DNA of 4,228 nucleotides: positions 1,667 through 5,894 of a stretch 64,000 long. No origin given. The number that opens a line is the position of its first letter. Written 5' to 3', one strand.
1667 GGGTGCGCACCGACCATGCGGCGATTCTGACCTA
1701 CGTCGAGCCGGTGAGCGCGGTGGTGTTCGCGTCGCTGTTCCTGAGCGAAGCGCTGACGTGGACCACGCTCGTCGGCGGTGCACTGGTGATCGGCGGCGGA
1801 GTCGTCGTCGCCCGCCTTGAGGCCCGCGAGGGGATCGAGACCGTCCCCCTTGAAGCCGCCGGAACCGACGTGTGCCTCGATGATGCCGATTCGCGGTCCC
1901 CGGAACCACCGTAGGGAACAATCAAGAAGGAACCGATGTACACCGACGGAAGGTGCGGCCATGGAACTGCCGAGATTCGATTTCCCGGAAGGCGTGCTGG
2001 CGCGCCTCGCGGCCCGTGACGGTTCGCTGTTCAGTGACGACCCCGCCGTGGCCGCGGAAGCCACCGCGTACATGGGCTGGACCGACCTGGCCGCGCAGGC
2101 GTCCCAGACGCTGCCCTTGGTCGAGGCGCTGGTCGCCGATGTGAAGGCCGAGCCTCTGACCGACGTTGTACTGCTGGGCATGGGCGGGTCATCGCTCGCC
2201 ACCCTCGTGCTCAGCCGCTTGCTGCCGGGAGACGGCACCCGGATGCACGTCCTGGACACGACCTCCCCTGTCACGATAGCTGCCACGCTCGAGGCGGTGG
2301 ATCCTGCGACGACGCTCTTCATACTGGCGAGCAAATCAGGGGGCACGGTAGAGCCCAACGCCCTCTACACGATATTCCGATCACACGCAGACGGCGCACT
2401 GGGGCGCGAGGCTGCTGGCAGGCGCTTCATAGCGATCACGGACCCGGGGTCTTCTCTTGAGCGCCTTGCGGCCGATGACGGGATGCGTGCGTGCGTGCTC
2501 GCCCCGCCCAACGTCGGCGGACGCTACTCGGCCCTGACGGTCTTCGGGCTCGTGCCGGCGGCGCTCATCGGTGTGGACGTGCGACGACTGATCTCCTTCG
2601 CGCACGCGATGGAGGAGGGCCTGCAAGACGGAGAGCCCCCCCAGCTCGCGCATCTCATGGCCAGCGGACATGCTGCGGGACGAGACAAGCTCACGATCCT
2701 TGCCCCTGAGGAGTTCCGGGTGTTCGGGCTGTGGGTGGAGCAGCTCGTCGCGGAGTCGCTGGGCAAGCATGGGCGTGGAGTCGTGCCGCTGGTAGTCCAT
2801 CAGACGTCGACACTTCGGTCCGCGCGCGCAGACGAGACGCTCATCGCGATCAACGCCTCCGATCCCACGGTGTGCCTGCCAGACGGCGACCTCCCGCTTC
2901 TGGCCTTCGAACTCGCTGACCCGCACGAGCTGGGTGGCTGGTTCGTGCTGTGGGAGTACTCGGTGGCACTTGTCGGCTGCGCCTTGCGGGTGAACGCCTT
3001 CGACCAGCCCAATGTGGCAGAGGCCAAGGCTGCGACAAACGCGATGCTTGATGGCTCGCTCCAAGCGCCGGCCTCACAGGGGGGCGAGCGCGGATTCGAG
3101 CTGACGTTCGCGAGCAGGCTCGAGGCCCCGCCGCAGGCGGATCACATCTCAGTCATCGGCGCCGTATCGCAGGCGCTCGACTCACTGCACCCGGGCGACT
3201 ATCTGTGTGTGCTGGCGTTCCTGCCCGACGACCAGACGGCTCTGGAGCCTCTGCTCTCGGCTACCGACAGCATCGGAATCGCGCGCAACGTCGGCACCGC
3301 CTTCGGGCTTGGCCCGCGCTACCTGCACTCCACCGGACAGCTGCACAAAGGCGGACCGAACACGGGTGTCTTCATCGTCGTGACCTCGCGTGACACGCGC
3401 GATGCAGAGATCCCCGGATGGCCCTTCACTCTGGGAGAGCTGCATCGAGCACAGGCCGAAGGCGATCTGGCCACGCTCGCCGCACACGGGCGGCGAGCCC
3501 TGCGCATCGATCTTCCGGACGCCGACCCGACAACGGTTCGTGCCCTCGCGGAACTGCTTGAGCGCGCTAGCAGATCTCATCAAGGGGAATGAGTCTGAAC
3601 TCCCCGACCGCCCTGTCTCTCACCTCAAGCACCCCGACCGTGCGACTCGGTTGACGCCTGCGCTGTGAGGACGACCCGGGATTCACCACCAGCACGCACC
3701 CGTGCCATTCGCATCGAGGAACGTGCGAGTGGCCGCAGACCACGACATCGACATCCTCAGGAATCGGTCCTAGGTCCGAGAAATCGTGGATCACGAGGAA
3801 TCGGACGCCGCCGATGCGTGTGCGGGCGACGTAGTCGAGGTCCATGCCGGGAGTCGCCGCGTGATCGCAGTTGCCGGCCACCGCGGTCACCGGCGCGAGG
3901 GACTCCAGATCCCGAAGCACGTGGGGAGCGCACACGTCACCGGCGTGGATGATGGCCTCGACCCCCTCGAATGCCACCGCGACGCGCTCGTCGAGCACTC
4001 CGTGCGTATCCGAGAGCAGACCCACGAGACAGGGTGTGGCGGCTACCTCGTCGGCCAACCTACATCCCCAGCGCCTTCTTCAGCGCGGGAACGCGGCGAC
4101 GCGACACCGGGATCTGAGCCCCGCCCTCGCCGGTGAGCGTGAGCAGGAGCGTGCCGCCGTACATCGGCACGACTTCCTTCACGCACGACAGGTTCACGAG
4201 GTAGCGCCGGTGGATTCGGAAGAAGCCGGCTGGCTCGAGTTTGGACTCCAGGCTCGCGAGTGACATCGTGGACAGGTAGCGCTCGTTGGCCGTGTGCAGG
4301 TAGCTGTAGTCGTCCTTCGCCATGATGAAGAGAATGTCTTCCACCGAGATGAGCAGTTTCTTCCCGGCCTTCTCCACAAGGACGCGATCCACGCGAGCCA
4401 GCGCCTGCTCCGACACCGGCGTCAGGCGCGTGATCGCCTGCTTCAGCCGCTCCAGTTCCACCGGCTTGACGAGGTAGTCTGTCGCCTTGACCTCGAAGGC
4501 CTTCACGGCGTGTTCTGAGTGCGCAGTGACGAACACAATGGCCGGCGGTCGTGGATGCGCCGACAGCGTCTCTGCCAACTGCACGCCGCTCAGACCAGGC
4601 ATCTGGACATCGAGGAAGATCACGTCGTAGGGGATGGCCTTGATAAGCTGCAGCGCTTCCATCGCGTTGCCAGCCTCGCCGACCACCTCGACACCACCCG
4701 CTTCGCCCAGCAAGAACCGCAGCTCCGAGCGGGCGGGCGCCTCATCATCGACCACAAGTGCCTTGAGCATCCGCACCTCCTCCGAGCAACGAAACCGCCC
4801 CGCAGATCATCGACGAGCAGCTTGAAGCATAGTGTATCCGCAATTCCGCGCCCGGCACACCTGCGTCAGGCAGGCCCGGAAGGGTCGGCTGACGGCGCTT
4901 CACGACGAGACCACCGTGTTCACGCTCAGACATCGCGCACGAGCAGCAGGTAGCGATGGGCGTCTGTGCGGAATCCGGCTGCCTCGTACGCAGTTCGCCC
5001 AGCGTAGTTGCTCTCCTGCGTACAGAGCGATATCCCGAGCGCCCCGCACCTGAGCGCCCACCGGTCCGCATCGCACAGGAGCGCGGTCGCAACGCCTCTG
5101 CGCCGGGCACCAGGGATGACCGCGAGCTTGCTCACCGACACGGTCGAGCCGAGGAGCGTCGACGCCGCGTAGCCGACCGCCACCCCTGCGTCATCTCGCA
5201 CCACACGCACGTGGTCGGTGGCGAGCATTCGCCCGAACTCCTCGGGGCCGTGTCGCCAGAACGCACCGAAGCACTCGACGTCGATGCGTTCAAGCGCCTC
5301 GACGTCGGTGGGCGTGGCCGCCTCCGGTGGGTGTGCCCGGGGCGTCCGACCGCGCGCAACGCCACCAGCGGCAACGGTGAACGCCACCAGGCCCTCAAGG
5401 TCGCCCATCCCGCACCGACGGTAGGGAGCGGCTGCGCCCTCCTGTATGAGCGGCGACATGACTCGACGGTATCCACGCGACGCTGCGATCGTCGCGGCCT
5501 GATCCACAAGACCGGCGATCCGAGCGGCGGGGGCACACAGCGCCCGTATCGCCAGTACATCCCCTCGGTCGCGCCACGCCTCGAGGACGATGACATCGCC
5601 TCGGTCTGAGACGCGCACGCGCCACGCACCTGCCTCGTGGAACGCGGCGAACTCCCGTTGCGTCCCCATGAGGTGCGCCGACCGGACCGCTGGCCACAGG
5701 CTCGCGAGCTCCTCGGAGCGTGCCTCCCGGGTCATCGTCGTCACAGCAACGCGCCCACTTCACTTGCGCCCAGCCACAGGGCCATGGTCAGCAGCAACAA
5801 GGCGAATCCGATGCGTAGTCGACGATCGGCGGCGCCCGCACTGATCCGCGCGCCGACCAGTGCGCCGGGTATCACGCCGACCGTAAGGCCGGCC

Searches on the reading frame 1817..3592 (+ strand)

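Call 32: search_protein_families(library=pfam, proteins=[window:1817-3592:+], max_evalue=0.00001)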
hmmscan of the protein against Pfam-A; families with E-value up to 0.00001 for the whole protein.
window:1817-3592:+ (591 aa): 1 family
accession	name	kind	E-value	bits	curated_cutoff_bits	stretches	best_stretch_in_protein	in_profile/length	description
PF00342.24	PGI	-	7.5e-14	51.7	22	1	113-274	95-258/486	Phosphoglucose isomerase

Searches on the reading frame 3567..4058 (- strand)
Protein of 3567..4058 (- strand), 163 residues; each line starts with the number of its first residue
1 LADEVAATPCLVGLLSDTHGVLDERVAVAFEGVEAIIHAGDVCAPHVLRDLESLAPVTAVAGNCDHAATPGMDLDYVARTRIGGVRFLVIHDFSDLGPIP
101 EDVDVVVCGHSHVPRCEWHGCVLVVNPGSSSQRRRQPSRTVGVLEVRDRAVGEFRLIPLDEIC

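Call 32: search_protein_families(library=pfam, proteins=[window:3567-4058:-], max_evalue=0.00001)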
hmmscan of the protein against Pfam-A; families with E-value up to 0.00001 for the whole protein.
window:3567-4058:- (163 aa): 1 family
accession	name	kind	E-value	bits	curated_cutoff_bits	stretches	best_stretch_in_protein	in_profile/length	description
PF12850.12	Metallophos_2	-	2.7e-32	112.3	27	1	12-148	3-153/154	Calcineurin-like phosphoesterase superfamily domain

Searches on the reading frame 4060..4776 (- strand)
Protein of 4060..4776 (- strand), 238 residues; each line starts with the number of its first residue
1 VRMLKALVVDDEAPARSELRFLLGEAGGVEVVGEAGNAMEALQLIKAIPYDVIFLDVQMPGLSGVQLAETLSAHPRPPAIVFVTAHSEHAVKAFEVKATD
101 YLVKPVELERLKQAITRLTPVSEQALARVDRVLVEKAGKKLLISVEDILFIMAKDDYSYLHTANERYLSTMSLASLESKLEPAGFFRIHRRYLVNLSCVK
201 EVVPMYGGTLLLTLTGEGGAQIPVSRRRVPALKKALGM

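Call 21: search_protein_families(library=pfam, proteins=[window:4060-4776:-], max_evalue=0.00001)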
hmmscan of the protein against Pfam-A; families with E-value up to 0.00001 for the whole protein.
window:4060-4776:- (238 aa): 2 families
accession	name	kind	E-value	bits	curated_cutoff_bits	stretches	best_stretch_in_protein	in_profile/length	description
PF04397.21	LytTR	-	2e-27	95.7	22.6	1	141-236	4-97/98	LytTr DNA-binding domain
PF00072.30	Response_reg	-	7.8e-26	90.9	30.2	1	7-115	2-110/111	Response regulator receiver domain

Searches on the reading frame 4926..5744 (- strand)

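Call 21: search_protein_families(library=pfam, proteins=[window:4926-5744:-], max_evalue=0.00001)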
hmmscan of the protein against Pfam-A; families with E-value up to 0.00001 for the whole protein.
window:4926-5744:- (272 aa): 2 families
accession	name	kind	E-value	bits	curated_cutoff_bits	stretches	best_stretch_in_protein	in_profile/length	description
PF00583.31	Acetyltransf_1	-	1.3e-11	45.2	20.7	1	150-258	3-116/116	Acetyltransferase (GNAT) family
PF13508.13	Acetyltransf_7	-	1.3e-08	35.5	27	1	178-259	4-83/84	Acetyltransferase (GNAT) domain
